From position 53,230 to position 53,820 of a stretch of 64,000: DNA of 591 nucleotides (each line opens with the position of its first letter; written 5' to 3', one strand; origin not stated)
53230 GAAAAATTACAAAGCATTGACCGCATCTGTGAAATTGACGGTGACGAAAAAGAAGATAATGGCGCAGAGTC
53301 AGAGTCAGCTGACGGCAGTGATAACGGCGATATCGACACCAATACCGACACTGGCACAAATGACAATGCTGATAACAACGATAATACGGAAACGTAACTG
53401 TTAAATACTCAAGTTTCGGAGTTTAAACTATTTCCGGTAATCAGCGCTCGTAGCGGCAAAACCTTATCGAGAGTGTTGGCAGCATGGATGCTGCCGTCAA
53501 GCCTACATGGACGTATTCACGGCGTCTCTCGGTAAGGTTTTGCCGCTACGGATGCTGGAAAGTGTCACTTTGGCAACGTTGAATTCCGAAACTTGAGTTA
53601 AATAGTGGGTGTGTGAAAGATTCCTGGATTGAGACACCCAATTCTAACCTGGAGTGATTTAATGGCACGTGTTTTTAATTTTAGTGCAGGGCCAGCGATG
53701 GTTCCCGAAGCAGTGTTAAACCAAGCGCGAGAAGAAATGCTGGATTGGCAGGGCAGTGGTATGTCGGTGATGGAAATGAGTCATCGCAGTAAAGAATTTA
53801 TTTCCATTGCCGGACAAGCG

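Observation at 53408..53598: PAL-1: a roughly 190 bp near-perfect palindromic MITE-like element, at least six copies in 64 kb, always at gene 3' ends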

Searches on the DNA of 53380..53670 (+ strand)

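Call 25: search_dna_similar(query=window:53400-53605:+, collection=plasmids, mode=distant, max_evalue=0.01)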
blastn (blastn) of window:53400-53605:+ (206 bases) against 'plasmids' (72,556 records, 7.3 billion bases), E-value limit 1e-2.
No match.

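Call 62: search_rna_families(source=window, start=53380, end=53670, threshold=evalue, max_evalue=10)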
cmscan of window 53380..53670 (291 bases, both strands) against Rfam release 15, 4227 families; matches with E-value up to 10: 6.
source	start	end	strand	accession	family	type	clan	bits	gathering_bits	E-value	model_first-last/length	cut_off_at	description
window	53441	53558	+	RF04161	mir-3688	Gene; miRNA;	-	42.5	84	7.1e-08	1-88/88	no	mir-3688 microRNA precursor family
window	53434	53565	+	RF01731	TwoAYGGAY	Cis-reg;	CL00106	36.3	43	0.00022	1-168/168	no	TwoAYGGAY RNA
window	53470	53583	-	RF02770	Ysr224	Gene; sRNA;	-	32.6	70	6.8e-06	1-107/107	no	Yersinia sRNA 224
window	53414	53527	+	RF02875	AS-pc01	Gene; antisense;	-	16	79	1.9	1-99/99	no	Antisense to pHK01_035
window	53447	53552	+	RF03795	MIR6201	Gene; miRNA;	-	14.8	69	1.6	1-109/109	no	MIR6201 microRNA precursor family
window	53600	53670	+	RF00140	Alpha_RBS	Cis-reg;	-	11.6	38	2.1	1-86/110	3'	Alpha operon ribosome binding site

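Call 65: search_rna_families(source=window, start=53380, end=53670, threshold=evalue, max_evalue=0.001, show_alignments=3)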
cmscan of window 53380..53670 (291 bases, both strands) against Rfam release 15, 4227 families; matches with E-value up to 0.001: 3.
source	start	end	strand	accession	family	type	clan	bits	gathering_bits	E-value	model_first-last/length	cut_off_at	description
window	53441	53558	+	RF04161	mir-3688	Gene; miRNA;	-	42.5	84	7.1e-08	1-88/88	no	mir-3688 microRNA precursor family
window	53434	53565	+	RF01731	TwoAYGGAY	Cis-reg;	CL00106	36.3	43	0.00022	1-168/168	no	TwoAYGGAY RNA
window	53470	53583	-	RF02770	Ysr224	Gene; sRNA;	-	32.6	70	6.8e-06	1-107/107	no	Yersinia sRNA 224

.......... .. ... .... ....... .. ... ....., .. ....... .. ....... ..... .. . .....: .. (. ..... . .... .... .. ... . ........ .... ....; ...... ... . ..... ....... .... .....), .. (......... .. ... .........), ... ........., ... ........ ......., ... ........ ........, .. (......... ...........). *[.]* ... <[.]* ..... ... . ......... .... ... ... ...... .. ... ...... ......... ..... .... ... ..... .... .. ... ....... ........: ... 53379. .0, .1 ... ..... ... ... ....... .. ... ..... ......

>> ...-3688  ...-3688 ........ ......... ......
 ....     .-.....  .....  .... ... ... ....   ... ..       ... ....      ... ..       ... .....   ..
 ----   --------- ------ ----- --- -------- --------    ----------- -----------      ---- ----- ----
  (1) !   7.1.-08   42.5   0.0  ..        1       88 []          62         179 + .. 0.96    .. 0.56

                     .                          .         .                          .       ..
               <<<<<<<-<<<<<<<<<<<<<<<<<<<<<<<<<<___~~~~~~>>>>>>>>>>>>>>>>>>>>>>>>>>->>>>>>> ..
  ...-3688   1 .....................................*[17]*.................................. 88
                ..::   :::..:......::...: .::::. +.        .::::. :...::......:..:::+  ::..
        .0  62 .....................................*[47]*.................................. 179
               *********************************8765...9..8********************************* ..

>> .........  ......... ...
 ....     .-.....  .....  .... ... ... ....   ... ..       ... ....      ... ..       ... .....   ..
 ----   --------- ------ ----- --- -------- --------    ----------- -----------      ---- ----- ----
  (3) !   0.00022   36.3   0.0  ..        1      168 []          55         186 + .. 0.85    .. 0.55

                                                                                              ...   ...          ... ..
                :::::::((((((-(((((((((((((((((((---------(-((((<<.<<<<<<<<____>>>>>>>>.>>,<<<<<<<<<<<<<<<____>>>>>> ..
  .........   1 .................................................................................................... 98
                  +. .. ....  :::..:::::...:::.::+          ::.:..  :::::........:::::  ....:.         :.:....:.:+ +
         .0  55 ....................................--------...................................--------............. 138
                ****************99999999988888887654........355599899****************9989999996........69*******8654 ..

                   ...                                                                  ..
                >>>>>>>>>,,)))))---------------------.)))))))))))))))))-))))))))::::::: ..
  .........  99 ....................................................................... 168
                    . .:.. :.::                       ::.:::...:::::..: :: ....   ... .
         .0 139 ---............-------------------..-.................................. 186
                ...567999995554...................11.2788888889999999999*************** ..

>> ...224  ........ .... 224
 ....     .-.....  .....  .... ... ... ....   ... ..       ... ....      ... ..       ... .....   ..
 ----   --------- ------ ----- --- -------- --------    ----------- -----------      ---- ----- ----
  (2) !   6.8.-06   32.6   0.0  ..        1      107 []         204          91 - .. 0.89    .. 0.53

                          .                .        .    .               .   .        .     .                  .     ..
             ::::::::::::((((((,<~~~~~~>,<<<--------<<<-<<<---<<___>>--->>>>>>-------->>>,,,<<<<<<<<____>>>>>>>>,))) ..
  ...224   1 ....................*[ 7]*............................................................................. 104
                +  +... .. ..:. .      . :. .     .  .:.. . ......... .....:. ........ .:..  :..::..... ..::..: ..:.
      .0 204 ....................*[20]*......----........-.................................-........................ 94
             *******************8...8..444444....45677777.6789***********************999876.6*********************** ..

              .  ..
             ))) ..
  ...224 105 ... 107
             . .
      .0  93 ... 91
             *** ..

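Call 89: search_rna_families(sources=[L008, L009, L011], threshold=evalue, max_evalue=1, show_alignments=2)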
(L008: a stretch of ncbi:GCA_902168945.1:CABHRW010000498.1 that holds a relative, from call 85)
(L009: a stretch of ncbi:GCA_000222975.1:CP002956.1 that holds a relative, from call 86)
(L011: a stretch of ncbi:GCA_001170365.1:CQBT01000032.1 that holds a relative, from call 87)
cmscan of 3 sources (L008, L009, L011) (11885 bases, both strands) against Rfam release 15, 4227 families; matches with E-value up to 1: 4.
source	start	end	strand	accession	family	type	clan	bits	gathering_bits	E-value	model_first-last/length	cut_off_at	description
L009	1570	1676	-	RF02770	Ysr224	Gene; sRNA;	-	133.9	70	2.5e-33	1-107/107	no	Yersinia sRNA 224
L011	1552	1658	-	RF02770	Ysr224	Gene; sRNA;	-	102.2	70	3e-24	1-107/107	no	Yersinia sRNA 224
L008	2239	2345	-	RF02770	Ysr224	Gene; sRNA;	-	100.9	70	7e-24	1-107/107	no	Yersinia sRNA 224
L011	2841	2887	+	RF01130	sR46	Gene; snRNA; snoRNA; CD-box;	-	22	50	0.14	1-56/56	no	Small nucleolar RNA sR46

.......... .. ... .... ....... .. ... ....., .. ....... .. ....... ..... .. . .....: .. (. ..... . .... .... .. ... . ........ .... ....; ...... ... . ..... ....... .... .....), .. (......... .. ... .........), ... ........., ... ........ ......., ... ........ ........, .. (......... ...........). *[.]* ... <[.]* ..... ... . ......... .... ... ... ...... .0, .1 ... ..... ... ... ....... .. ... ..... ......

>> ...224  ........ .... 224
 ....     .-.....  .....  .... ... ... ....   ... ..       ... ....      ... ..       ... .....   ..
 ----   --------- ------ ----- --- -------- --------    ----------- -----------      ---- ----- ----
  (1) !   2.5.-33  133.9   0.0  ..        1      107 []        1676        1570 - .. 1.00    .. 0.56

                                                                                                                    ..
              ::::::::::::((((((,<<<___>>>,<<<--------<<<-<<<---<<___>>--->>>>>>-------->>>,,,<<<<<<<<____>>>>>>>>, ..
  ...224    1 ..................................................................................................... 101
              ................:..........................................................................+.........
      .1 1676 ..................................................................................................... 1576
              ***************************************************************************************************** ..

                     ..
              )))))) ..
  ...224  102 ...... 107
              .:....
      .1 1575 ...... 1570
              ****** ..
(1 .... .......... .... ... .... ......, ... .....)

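Call 98: search_dna_similar(query=window:53466-53532:+, collection=plasmids, mode=distant, max_evalue=10, max_rows=25)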
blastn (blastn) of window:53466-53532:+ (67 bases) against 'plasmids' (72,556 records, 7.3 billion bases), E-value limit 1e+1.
Records with a match: 11; places in all: 12; records where one place covers at least 80% of the query: 0.
Best place of each record, by identity: 95-99% 1; 90-95% 8; 80-90% 2.
By first word of the organism name: Rhizobium 8; Yersinia 2; Phyllobacterium 1.
By predicted mobility (MOB-suite, as given by PLSDB): conjugative 9; non-mobilizable 2.
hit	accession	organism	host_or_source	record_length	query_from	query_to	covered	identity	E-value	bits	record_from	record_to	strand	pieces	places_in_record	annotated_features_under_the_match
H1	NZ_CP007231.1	Yersinia similis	rabbit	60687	18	62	67%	82.6%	1e-2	45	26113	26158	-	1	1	none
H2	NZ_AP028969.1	Yersinia pseudotuberculosis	-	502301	18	62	67%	82.6%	1e-2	45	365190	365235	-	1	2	none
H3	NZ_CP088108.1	Rhizobium ruizarguesonis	cell culture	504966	1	24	36%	91.7%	5e+0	36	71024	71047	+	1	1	mgtA: magnesium-translocating P-type ATPase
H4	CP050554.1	Rhizobium leguminosarum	Vicia sativa,cell culture,root nodule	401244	1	24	36%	91.7%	5e+0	36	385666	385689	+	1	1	mgtA: magnesium-translocating P-type ATPase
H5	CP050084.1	Rhizobium leguminosarum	Trifolium pratense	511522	1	24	36%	91.7%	5e+0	36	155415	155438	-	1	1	mgtA: magnesium-translocating P-type ATPase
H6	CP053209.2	Rhizobium leguminosarum bv. trifolii TA1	Trifolium spumosum L. (Annual ...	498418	1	24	36%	91.7%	5e+0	36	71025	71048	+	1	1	mgtA: magnesium-translocating P-type ATPase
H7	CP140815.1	Rhizobium ruizarguesonis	Trifolium pratense,whole organism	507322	1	24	36%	91.7%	5e+0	36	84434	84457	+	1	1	mgtA: magnesium-translocating P-type ATPase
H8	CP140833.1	Rhizobium ruizarguesonis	Trifolium pratense,whole organism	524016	1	24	36%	91.7%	5e+0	36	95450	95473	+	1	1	mgtA: magnesium-translocating P-type ATPase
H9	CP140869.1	Rhizobium ruizarguesonis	Trifolium pratense,whole organism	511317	1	24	36%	91.7%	5e+0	36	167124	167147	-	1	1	mgtA: magnesium-translocating P-type ATPase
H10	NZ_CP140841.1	Rhizobium ruizarguesonis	Trifolium pratense,whole organism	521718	1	24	36%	91.7%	5e+0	36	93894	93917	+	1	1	mgtA: magnesium-translocating P-type ATPase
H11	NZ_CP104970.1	Phyllobacterium zundukense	Vicia costata,cell culture,root nodule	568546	12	33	33%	95.5%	5e+0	37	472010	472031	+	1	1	ABC transporter substrate-binding protein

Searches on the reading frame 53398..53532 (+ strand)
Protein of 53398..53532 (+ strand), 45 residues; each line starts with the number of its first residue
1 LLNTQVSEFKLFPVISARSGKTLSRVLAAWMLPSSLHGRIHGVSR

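Call 45: find_homologous_proteins(query=A1, max_evalue=1)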
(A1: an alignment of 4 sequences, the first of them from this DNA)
Query A1 (4 sequences): 29 candidates shared short words with the query, none scored E <= 1.

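Call 105: search_protein_representatives(alignment_id=A1)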
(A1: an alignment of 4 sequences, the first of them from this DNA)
Query: 4 sequences, 35 profile positions. Proteins with E-value up to 0.001 (for the whole library): 4; up to 1e-10: 0; up to 1e-30: 0. The best 4 are listed.
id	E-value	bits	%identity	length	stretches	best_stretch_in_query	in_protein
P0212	6.8e-09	50.9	-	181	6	11-22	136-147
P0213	4.1e-05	38.8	-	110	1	5-25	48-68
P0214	7.8e-05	37.9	-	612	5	14-29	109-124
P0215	8.4e-05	37.8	-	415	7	18-28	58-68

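Call 107: find_encoding_contigs(protein=P0213, flank=10000, max_places=6)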
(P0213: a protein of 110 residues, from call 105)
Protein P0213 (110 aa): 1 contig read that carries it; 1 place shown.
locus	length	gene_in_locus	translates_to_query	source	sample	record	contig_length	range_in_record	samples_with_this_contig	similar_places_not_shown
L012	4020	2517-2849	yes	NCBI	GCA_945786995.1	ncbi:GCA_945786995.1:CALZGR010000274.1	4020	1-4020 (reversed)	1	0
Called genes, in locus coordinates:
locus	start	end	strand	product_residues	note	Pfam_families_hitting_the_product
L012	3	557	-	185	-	?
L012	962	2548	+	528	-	PF00009:GTP_EFTU, PF22042:EF-G_D2, PF03144:GTP_EFTU_D2, PF16658:RF3_C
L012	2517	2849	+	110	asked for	-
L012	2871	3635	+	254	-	PF01026:TatD_DNase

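Call 108: list_cluster_members(proteins=[P0213])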
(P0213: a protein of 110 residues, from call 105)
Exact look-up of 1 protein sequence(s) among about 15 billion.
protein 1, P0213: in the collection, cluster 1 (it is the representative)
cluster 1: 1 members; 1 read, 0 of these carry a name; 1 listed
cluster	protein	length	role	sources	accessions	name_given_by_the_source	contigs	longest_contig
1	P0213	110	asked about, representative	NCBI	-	-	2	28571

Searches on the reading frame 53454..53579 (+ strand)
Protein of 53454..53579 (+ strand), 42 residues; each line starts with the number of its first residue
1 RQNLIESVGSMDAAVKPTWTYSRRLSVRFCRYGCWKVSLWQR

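Call 83: find_homologous_proteins(query=A3, max_evalue=1)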
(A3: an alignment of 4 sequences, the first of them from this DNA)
Query A3 (4 sequences) (42 aa, profile of the alignment): 91 proteins with E <= 1 among 113 candidates.
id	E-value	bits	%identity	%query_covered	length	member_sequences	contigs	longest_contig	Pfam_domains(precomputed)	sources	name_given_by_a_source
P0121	1.4e-24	104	62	31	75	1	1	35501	-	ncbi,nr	ncbi:hypothetical protein YPPY100_3861 [Yersinia pestis PY-100]|nr:hypothetical protein YPPY100_3861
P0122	1.8e-17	81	52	60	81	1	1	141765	-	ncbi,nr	ncbi:acetyltransferase [Yersinia similis]|nr:acetyltransferase [Yersinia similis]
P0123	1.9e-17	81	52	60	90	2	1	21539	-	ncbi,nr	ncbi:acetyltransferase [Yersinia similis]|nr:acetyltransferase [Yersinia similis]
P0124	2.7e-17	81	62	31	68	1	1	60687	-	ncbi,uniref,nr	ncbi:hypothetical protein BF17_00200 (plasmid) [Yersinia similis]|uniref:Uncharacterized protein n=1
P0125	2.8e-17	81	62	31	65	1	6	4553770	-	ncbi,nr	ncbi:hypothetical protein A1122_02355 [Yersinia pestis A1122]|nr:putative exported protein [Yersinia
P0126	3.0e-17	80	62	31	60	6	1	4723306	-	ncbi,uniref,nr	ncbi:hypothetical protein YpsIP31758_1513 [Yersinia pseudotuberculosis IP 31758]|uniref:Uncharacteri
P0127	3.1e-17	80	62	31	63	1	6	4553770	-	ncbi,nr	ncbi:hypothetical protein A1122_01795 [Yersinia pestis A1122]|nr:putative exported protein [Yersinia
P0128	3.9e-17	80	52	60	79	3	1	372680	-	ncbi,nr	ncbi:acetyltransferase [Yersinia similis]|nr:acetyltransferase [Yersinia similis]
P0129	4.2e-17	80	62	31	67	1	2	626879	-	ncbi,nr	ncbi:hypothetical protein YPH_4371 [Yersinia pestis biovar Orientalis str. PEXU2]|nr:hypothetical pr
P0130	4.2e-17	80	62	31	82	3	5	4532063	-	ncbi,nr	ncbi:putative exported protein [Yersinia pestis biovar Medievalis str. Harbin 35]|nr:putative export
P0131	4.5e-17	80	62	31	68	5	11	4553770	-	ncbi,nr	ncbi:hypothetical protein ADT39_03130 [Yersinia pestis subsp. microtus bv. Altaica]|nr:hypothetical 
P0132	4.6e-17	80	62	31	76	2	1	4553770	-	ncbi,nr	ncbi:hypothetical protein A1122_07235 [Yersinia pestis A1122]|nr:hypothetical protein A1122_07235 [Y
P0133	4.9e-17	80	62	31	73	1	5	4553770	-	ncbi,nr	ncbi:hypothetical protein A1122_13520 [Yersinia pestis A1122]|nr:hypothetical protein YPC_1600 [Yers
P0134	5.7e-17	80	62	31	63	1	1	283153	-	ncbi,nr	ncbi:conserved hypothetical protein [Yersinia pestis biovar Orientalis str. F1991016]|nr:conserved h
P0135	6.3e-17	79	62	31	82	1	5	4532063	-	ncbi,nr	ncbi:hypothetical protein YPC_3118 [Yersinia pestis biovar Medievalis str. Harbin 35]|nr:hypothetica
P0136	6.3e-17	79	62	31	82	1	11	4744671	-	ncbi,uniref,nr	ncbi:hypothetical protein A1122_15200 [Yersinia pestis A1122]|uniref:Uncharacterized protein n=4 Tax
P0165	1.5e-11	62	80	24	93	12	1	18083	-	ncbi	-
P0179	2.3e-8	52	60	24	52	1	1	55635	-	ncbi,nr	ncbi:Yersinia protein of uncharacterised function (DUF3831) [Yersinia enterocolitica]|nr:Yersinia pr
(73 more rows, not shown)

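Call 85: find_encoding_contigs(protein=P0165, flank=3000, max_places=4)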
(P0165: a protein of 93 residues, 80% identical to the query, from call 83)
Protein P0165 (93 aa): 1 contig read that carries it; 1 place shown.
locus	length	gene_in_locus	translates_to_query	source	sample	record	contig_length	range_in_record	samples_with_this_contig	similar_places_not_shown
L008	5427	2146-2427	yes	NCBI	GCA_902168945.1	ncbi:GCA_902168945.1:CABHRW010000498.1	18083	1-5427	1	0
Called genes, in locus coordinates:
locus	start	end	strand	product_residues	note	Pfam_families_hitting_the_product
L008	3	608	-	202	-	?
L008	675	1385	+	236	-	PF03403:PAF-AH_p_II (faint)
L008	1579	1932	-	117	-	-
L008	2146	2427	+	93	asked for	-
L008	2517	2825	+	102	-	PF05957:DUF883 (weak), PF19029:DUF883_C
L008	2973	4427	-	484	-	PF00392:GntR, PF00155:Aminotran_1_2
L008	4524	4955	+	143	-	PF02627:CMD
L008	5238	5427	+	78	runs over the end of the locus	PF00462:Glutaredoxin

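Call 86: find_encoding_contigs(protein=P0136, flank=1500, max_places=3)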
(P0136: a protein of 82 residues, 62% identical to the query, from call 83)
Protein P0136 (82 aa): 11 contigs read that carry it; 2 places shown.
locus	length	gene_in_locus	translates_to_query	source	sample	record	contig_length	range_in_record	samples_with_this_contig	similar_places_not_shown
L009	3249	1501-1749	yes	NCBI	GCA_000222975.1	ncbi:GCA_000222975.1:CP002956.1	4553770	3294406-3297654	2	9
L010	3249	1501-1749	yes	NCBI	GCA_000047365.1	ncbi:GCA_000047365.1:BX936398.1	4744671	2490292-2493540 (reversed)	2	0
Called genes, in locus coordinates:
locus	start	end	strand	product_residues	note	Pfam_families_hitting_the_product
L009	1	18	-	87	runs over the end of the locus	-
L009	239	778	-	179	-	PF06316:Ail_Lom, PF13505:OMP_b-brl, PF06316:Ail_Lom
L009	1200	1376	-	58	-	PF26518:YciY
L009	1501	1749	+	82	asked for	-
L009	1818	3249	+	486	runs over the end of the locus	PF13396:PLDc_N (weak), PF13091:PLDc_2, PF00614:PLDc, PF13091:PLDc_2, PF00614:PLDc (weak)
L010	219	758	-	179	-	PF06316:Ail_Lom, PF13505:OMP_b-brl, PF06316:Ail_Lom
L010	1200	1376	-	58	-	PF26518:YciY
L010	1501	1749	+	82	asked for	-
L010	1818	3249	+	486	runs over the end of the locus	PF13396:PLDc_N (weak), PF13091:PLDc_2, PF00614:PLDc, PF13091:PLDc_2, PF00614:PLDc (weak)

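Call 87: find_encoding_contigs(protein=P0179, flank=1500, max_places=3)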
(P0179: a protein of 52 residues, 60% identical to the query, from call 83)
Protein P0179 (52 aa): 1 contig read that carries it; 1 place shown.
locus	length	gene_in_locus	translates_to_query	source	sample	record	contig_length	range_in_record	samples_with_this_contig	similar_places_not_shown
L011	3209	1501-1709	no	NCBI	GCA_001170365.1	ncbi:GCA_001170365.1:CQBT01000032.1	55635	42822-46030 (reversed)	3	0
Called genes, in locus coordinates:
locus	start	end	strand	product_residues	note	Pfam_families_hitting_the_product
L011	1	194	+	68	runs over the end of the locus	-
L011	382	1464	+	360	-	PF03601:Cons_hypoth698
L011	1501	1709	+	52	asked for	-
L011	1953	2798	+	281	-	PF01261:AP_endonuc_2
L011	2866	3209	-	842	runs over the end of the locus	PF13954:PapC_N, PF00577:Usher, PF13953:PapC_C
